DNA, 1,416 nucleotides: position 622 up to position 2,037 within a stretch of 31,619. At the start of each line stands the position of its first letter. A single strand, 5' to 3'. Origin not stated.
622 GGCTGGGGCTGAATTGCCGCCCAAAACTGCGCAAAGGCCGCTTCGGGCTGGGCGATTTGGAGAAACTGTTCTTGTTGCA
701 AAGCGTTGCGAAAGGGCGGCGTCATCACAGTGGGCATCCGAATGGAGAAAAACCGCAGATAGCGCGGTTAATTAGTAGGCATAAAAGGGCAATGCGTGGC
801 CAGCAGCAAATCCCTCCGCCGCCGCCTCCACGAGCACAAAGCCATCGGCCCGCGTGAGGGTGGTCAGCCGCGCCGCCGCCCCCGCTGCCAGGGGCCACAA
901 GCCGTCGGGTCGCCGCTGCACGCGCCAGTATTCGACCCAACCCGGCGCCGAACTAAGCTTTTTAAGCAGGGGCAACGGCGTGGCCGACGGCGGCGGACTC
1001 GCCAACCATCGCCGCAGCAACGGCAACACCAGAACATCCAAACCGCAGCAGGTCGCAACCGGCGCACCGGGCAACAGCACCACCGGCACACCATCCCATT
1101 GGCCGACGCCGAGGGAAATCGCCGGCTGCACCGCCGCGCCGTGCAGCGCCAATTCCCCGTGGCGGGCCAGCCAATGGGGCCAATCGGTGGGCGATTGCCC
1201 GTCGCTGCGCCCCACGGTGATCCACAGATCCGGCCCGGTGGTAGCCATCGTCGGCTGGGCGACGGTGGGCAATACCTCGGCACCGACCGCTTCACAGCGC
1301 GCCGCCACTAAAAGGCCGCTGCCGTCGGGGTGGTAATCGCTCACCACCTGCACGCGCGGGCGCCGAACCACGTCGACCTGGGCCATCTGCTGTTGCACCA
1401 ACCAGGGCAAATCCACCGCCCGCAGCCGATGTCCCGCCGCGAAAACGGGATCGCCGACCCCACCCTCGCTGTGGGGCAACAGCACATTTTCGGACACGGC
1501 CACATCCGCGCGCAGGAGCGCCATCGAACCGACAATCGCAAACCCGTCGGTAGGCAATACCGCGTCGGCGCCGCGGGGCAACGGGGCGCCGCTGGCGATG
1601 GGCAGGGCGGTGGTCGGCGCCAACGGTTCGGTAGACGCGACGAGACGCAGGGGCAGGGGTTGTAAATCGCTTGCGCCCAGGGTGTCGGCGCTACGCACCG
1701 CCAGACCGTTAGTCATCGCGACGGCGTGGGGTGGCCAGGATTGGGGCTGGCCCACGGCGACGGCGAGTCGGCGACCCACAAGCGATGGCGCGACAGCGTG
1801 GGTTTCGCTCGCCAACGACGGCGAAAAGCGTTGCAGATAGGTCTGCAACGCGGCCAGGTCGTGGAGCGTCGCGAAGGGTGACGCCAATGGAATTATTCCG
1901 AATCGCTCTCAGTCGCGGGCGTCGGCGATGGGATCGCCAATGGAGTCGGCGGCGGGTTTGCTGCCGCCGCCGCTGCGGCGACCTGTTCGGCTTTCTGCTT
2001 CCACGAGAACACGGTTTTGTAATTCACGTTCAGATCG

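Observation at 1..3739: Four-gene minus-strand operon: GTPase-DUF697, coiled-coil/HTH protein, degenerate MoeA-like paralog, canonical MoeA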

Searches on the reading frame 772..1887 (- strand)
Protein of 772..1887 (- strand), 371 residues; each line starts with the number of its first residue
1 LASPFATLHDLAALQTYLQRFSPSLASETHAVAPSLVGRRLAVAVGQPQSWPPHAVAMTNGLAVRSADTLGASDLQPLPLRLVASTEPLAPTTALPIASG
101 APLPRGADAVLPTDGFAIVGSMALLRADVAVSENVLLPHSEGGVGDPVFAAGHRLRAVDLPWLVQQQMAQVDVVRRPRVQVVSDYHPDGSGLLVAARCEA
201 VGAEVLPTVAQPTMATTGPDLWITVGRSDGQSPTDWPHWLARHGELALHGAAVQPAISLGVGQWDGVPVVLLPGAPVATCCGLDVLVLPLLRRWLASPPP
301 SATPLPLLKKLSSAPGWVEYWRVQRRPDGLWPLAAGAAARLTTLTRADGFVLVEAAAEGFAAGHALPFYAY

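Call 7: search_protein_families(library=pfam, proteins=[window:772-1887:-], max_evalue=0.1)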
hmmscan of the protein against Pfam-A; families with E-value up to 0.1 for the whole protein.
window:772-1887:- (371 aa): 3 families
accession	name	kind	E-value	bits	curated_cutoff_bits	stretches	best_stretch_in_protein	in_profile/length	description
PF03453.22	MoeA_N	-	3.1e-16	59.9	30.8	1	13-163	6-156/160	MoeA N-terminal region (domain I and II)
PF03454.20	MoeA_C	-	1.6e-05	25.5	22.1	1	305-368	2-69/72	MoeA C-terminal region (domain IV)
PF00994.29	MoCF_biosynth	-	0.051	13.7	26.6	0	245-292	90-143/144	Probable molybdopterin binding domain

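Call 8: search_protein_families(library=ncbifam, proteins=[window:772-1887:-], max_evalue=0.1)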
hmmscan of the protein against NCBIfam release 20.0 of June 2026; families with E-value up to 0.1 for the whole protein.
window:772-1887:- (371 aa): 6 families
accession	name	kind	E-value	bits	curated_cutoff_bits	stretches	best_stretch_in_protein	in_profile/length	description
NF011068.0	PRK14498.1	equivalog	4.5e-36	124.1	534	2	14-183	16-193/647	molybdopterin biosynthesis protein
NF045515.2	Glp_gephyrin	equivalog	1e-26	93.7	475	2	38-183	29-181/403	molybdotransferase-like divisome protein Glp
NF050098.1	MoeA_actino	exception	1.3e-21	76.8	560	2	34-183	25-181/400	molybdopterin molybdotransferase MoeA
NF007960.1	PRK10680.1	equivalog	1.1e-19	70.6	440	2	13-183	6-180/401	molybdopterin molybdotransferase MoeA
NF011060.0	PRK14491.1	equivalog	1.1e-15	57.1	532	2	26-183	218-375/598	bifunctional molybdopterin-guanine dinucleotide biosynthesis adaptor protein MobB/molybdopterin molybdotransferase MoeA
NF011067.0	PRK14497.1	equivalog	4.4e-06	25.5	536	1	12-182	15-185/546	putative molybdopterin biosynthesis protein MoeA/unknown domain fusion protein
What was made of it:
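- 772..1887 (-): Catalytically degenerate MoeA paralog (371 aa, TTG start), a member of a clade of partner proteins always encoded directly upstream of MoeA-PBP. Pfam and NCBIfam scores (calls 7, 8).
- On Molybdopterin molybdotransferase MoeA (catalytically competent), for the paralog at 772-1887: PRK10680 scores 70.6 against 440, MoeA_actino 76.8 against 560, PRK14498 124 against 534, and MoCF_biosynth 13.7 against 26.6 (calls 7, 8).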

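Call 9: find_encoding_contigs(protein=window:772-1887:-, flank=10000, max_places=6)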
Protein window:772-1887:- (371 aa): no gene with exactly this product is on record in the collection.

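Call 10: find_homologous_proteins(query=window:772-1887:-)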
Query window:772-1887:- (371 aa): 212 proteins with E <= 0.001 among 8000 candidates; the best 120 are listed.
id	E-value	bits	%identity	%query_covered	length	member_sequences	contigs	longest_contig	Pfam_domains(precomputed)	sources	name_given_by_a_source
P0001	1.2e-201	688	100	85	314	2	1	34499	PF03454.21,PF03453.23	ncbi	-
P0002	4.4e-106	373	50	100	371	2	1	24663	PF00994.30,PF03453.23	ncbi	-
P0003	7.5e-38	149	34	95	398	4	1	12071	PF00994.30,PF03453.23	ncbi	ncbi:MAG: molybdopterin molybdotransferase MoeA [Candidatus Thiodiazotropha sp.]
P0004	5.4e-37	146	34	91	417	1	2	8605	PF03454.21,PF00994.30,PF03453.23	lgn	-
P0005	2.0e-36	144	35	99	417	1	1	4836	PF03454.21,PF00994.30,PF03453.23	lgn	-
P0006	2.2e-36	144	33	99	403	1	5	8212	PF03454.21,PF00994.30,PF03453.23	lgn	-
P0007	2.3e-36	144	35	90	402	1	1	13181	PF03454.21,PF00994.30,PF03453.23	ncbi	ncbi:MAG: gephyrin-like molybdotransferase Glp [Pirellulaceae bacterium]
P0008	3.1e-36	143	37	90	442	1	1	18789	PF03454.21,PF00994.30,PF03453.23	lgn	-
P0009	7.2e-36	142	34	99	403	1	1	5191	PF03454.21,PF00994.30,PF03453.23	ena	-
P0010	9.8e-36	142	35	99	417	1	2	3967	PF03454.21,PF00994.30,PF03453.23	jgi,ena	-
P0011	3.3e-35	140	36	92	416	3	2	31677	PF03454.21,PF00994.30,PF03453.23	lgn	-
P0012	1.1e-34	138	34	90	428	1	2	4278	PF03454.21,PF00994.30,PF03453.23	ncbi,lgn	-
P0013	1.4e-34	138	32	99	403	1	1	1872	PF03454.21,PF00994.30,PF03453.23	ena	-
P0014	2.4e-34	137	31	99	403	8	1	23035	PF03454.21,PF00994.30,PF03453.23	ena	-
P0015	4.8e-34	136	34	96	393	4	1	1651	PF03454.21,PF00994.30,PF03453.23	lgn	-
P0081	4.1e-24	103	35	99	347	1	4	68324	PF03454.21,PF03453.23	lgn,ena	-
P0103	7.0e-21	93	31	90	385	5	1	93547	PF03454.21,PF00994.30,PF03453.23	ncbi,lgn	-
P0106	1.3e-20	92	35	89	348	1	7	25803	PF03454.21,PF03453.23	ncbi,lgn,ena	-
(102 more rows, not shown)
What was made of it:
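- PGAP names the planctomycete partners Glp (call 10).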

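Call 11: find_encoding_contigs(protein=P0001, flank=10000, max_places=4)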
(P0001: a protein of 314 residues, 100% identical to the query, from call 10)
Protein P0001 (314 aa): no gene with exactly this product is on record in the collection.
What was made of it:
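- Tried and rejected: An exact look-up of the 371-aa paralog and of P0001 found nothing, because the database holds a 314-aa gene call (calls 9, 11).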

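Call 12: find_encoding_contigs(protein=P0002, flank=10000, max_places=4)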
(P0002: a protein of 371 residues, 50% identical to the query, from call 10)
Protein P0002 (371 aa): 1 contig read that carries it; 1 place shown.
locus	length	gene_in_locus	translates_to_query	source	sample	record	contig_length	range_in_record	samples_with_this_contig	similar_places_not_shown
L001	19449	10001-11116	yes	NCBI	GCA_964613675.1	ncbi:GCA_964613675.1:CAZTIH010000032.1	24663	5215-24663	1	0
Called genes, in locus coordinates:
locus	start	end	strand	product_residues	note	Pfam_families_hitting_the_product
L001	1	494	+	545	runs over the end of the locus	PF03109:ABC1, PF27536:UbiB_helical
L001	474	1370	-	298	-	PF15916:DUF4743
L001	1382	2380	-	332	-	PF22396:DUF6976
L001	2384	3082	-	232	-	-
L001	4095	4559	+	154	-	PF06094:GGACT, PF13772:AIG2_2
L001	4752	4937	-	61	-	-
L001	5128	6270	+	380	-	PF00145:DNA_methylase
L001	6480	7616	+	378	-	PF02086:MethyltransfD12, PF03602:Cons_hypoth95 (faint)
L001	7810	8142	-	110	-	PF13441:Gly-zipper_YMGG, PF05433:Rick_17kDa_Anti (weak)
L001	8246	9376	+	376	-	PF01926:MMR_HSR1 (weak), PF05128:DUF697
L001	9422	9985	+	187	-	PF01527:HTH_Tnp_1, PF13384:HTH_23 (faint)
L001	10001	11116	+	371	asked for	PF03453:MoeA_N, PF00994:MoCF_biosynth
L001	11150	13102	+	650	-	PF03453:MoeA_N, PF00994:MoCF_biosynth, PF03454:MoeA_C, PF12727:PBP_like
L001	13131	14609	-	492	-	PF04715:, PF00425:Chorismate_bind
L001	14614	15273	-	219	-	PF00702:Hydrolase, PF08282:Hydrolase_3 (faint), PF12710:HAD, PF13419:HAD_2, PF13242:Hydrolase_like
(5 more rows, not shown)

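Call 19: search_solved_structures(query=window:772-1887:-, show_alignments=2, max_evalue=0.00001)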
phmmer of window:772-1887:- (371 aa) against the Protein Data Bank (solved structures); distinct sequences matched with E-value up to 0.00001: 20.
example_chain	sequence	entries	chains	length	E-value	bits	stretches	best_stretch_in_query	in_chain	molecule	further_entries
1uz5_A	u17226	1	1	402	9.4e-18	67.5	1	32-364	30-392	402AA LONG HYPOTHETICAL MOLYBDOPTERIN BIOSYNTHESIS MOEA PROTEIN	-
2nqk_A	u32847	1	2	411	6e-15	58.2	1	12-183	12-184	Molybdopterin biosynthesis protein moeA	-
2nro_A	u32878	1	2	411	8.7e-15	57.7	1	12-183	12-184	Molybdopterin biosynthesis protein moeA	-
1fc5_A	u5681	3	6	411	3.1e-14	55.9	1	12-183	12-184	MOLYBDOPTERIN BIOSYNTHESIS MOEA PROTEIN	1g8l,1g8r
2nqq_A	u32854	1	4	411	3.1e-14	55.9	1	12-183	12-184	Molybdopterin biosynthesis protein moeA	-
2nqv_A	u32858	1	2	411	3.2e-14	55.9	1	12-183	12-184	Molybdopterin biosynthesis protein moeA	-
2nqu_A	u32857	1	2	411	3.2e-14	55.8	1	12-183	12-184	Molybdopterin biosynthesis protein moeA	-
2nqm_A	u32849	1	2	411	3.3e-14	55.8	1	12-183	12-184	Molybdopterin biosynthesis protein moeA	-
2nqs_A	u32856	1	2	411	3.4e-14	55.7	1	12-183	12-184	Molybdopterin biosynthesis protein moeA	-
2nqr_A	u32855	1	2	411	5.2e-14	55.1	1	12-183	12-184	Molybdopterin biosynthesis protein moeA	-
2nrs_A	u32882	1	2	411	7e-14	54.7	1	12-183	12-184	Molybdopterin biosynthesis protein moeA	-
2nqn_A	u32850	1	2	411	1.1e-13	54.1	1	12-183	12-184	Molybdopterin biosynthesis protein moeA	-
2nrp_A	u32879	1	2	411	1.1e-13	54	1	12-183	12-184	Molybdopterin biosynthesis protein moeA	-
1xi8_A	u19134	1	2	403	3.9e-10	42.4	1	35-182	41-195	Molybdenum cofactor biosynthesis protein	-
1wu2_A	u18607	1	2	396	2.1e-07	33.4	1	35-182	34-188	molybdopterin biosynthesis moeA protein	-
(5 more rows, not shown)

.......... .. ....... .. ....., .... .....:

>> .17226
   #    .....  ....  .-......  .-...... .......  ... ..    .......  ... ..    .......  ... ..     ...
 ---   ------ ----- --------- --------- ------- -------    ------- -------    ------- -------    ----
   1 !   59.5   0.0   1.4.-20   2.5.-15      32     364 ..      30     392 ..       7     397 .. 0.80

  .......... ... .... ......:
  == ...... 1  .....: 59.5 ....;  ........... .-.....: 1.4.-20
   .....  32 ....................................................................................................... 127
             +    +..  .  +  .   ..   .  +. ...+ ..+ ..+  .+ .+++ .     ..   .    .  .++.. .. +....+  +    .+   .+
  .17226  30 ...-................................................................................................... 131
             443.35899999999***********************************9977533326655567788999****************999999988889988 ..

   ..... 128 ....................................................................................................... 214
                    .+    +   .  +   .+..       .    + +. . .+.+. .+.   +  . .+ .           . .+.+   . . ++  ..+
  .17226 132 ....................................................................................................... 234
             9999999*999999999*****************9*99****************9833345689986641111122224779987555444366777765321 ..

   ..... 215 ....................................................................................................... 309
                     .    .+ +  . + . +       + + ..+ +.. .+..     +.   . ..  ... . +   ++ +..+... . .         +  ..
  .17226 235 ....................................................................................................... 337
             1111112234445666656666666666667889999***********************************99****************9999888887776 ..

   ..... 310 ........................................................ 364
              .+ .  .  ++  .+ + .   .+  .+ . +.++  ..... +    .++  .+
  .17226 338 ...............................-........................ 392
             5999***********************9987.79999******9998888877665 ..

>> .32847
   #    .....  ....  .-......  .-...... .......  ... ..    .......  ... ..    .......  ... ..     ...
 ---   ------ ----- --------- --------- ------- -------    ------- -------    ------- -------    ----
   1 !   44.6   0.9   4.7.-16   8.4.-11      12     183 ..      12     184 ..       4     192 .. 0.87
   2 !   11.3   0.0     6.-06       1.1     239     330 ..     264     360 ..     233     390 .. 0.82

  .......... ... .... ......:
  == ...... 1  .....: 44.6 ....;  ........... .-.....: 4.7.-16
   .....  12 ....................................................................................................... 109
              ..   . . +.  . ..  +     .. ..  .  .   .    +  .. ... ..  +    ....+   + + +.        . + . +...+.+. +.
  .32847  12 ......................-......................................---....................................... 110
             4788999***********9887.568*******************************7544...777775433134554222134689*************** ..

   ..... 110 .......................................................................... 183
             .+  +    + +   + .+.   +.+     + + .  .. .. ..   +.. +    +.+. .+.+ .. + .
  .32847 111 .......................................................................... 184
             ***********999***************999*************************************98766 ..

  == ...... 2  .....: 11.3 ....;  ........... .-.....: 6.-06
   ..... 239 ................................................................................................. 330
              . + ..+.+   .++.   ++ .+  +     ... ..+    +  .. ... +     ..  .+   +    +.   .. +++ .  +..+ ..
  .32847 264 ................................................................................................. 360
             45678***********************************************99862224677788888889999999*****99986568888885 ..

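Call 48: find_related_loci(query=A3, collection=metagenome_contigs, flank=7000)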
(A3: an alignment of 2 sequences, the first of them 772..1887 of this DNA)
Query A3 (371 aa) in metagenome_contigs; peptide patterns used: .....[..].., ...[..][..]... (x = any residue, [..] = any of these).
185 stretches matched a pattern, but none encodes a relative of the query by tblastn (E <= 1e-3).

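Call 53: list_cluster_members(proteins=[P0001, P0002, P0003, P0081, P0103, P0106, P0121, P0241])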
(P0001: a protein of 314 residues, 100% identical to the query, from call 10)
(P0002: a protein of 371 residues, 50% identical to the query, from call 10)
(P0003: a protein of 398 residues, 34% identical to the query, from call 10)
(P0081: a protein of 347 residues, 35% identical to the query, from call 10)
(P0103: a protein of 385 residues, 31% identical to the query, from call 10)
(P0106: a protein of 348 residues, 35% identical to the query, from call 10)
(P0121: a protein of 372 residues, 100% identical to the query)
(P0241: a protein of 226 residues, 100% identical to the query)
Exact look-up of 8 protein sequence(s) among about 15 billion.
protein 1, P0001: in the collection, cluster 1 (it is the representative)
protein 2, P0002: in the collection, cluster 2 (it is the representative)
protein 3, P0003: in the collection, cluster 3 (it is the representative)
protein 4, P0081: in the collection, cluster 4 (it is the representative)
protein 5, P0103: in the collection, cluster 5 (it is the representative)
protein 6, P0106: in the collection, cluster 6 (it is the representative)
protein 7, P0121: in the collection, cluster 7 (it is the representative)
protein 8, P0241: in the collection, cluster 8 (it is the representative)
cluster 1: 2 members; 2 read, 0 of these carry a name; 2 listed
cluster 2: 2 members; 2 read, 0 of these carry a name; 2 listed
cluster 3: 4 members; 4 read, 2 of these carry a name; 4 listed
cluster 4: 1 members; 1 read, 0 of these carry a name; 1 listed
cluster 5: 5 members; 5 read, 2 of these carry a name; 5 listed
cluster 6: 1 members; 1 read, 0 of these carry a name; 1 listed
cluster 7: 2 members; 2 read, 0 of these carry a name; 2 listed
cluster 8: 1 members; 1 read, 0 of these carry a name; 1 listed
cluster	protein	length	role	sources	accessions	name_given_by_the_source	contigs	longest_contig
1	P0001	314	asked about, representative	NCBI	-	-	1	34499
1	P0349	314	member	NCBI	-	-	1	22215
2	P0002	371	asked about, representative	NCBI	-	-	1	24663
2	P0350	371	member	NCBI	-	-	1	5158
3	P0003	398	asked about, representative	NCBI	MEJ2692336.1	MAG: molybdopterin molybdotransferase MoeA [Candidatus Thiodiazotropha sp.]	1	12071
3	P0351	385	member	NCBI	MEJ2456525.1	MAG: molybdopterin molybdotransferase MoeA [Candidatus Thiodiazotropha sp.]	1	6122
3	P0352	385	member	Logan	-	-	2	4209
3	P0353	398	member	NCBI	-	-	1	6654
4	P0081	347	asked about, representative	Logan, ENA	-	-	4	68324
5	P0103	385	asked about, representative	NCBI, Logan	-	-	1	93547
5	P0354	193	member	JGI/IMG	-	molybdopterin molybdotransferase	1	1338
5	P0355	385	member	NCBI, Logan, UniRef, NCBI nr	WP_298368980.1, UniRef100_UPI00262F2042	molybdopterin-binding protein [Azospirillum sp.] | molybdopterin-binding protein n=1 Tax=Azospirillum sp. TaxID=34012 RepID=UPI00262F2042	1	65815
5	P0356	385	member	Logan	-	-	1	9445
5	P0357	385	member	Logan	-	-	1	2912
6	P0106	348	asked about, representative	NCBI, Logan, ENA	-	-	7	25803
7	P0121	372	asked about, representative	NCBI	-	-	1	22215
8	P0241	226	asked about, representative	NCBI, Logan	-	-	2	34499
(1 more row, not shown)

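Call 54: find_encoding_contigs(protein=P0103, flank=9000, max_places=2)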
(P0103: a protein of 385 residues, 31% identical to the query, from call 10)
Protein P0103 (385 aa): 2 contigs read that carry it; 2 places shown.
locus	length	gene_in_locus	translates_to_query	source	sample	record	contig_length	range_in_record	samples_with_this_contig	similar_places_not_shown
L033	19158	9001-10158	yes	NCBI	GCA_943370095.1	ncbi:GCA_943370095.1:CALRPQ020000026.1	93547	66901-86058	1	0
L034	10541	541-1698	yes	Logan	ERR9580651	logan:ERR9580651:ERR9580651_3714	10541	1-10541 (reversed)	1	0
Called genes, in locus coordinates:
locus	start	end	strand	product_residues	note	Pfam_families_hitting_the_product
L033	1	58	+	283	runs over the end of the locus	PF00005:ABC_tran, PF13304:AAA_21 (weak)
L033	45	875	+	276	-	PF01061:ABC2_membrane, PF12698:ABC2_membrane_3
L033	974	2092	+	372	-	PF25087:GMPPB_C (faint), PF25084:LbH_EIF2B (faint), PF00132:Hexapep (weak), PF14602:Hexapep_2 (faint), PF00132:Hexapep (weak)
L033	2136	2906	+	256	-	PF00588:SpoU_methylase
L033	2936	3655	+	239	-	PF00989:PAS (weak), PF08448:PAS_4, PF13188:PAS_8 (weak), PF04397:LytTR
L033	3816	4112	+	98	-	PF20543:CowN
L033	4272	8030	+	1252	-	PF02743:dCache_1, PF22588:dCache_1_like, PF00989:PAS, PF08448:PAS_4, PF13426:PAS_9, PF00512:HisKA, PF02518:HATPase_c, PF00072:Response_reg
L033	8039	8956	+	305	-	PF00072:Response_reg, PF00990:GGDEF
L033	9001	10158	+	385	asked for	PF03453:MoeA_N, PF00994:MoCF_biosynth, PF03454:MoeA_C (weak)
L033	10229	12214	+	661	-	PF03453:MoeA_N, PF00994:MoCF_biosynth, PF03454:MoeA_C, PF12727:PBP_like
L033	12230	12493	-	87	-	-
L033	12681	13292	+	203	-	PF01810:LysE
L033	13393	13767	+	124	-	PF00072:Response_reg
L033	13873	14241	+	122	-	-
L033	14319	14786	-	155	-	-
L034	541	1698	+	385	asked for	PF03453:MoeA_N, PF00994:MoCF_biosynth, PF03454:MoeA_C (weak)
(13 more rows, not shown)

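Call 55: find_encoding_contigs(protein=P0081, flank=9000, max_places=2)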
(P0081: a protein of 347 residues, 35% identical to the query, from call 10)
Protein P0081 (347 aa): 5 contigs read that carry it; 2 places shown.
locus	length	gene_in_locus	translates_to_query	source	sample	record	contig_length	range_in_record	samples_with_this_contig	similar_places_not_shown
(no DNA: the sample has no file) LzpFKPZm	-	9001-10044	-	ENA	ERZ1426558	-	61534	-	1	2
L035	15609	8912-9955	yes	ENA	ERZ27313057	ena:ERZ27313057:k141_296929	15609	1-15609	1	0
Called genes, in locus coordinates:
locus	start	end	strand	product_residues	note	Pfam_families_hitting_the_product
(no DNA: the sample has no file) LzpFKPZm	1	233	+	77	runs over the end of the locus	-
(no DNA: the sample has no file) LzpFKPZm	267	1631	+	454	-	PF04185:Phosphoesterase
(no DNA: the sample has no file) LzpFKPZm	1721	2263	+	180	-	-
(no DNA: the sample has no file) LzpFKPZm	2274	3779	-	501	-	PF00924:MS_channel_2nd, PF00027:cNMP_binding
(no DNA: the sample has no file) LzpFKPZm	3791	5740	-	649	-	PF02203:TarH, PF12729:4HB_MCP_1, PF00672:HAMP (faint), PF18947:HAMP_2, PF00015:MCPsignal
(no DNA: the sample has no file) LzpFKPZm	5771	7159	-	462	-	PF01584:CheW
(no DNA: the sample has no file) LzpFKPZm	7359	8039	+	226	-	PF14235:DUF4337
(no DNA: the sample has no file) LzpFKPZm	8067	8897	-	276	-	PF02634:FdhD-NarQ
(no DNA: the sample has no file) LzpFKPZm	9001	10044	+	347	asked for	PF03453:MoeA_N, PF03454:MoeA_C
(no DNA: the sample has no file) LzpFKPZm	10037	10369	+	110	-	PF03453:MoeA_N (weak)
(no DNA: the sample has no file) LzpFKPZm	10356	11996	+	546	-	PF03453:MoeA_N, PF00994:MoCF_biosynth, PF03454:MoeA_C, PF12727:PBP_like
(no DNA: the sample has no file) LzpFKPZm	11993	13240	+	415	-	PF03453:MoeA_N, PF00994:MoCF_biosynth, PF03454:MoeA_C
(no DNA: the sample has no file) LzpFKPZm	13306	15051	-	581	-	PF01257:2Fe-2S_thioredx, PF01512:Complex1_51K, PF10531:SLBB (weak), PF10589:NADH_4Fe-4S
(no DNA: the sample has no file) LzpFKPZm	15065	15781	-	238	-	PF00005:ABC_tran, PF13304:AAA_21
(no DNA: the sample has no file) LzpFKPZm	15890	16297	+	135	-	PF01814:Hemerythrin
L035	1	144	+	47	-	?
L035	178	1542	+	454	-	PF04185:Phosphoesterase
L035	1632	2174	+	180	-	-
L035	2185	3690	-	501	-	PF00924:MS_channel_2nd, PF00027:cNMP_binding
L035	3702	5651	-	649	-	PF02203:TarH, PF12729:4HB_MCP_1, PF00672:HAMP (faint), PF18947:HAMP_2, PF00015:MCPsignal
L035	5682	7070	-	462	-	PF01584:CheW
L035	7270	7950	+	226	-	PF14235:DUF4337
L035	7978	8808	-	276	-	PF02634:FdhD-NarQ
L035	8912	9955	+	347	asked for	PF03453:MoeA_N, PF03454:MoeA_C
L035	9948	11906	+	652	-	PF03453:MoeA_N, PF00994:MoCF_biosynth, PF03454:MoeA_C, PF12727:PBP_like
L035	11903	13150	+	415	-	PF03453:MoeA_N, PF00994:MoCF_biosynth, PF03454:MoeA_C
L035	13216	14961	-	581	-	PF01257:2Fe-2S_thioredx, PF01512:Complex1_51K, PF10531:SLBB (weak), PF10589:NADH_4Fe-4S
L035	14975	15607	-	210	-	?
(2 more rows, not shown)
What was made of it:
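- One locus places the pair between fdhD, a third canonical moeA and formate-dehydrogenase genes (call 55).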
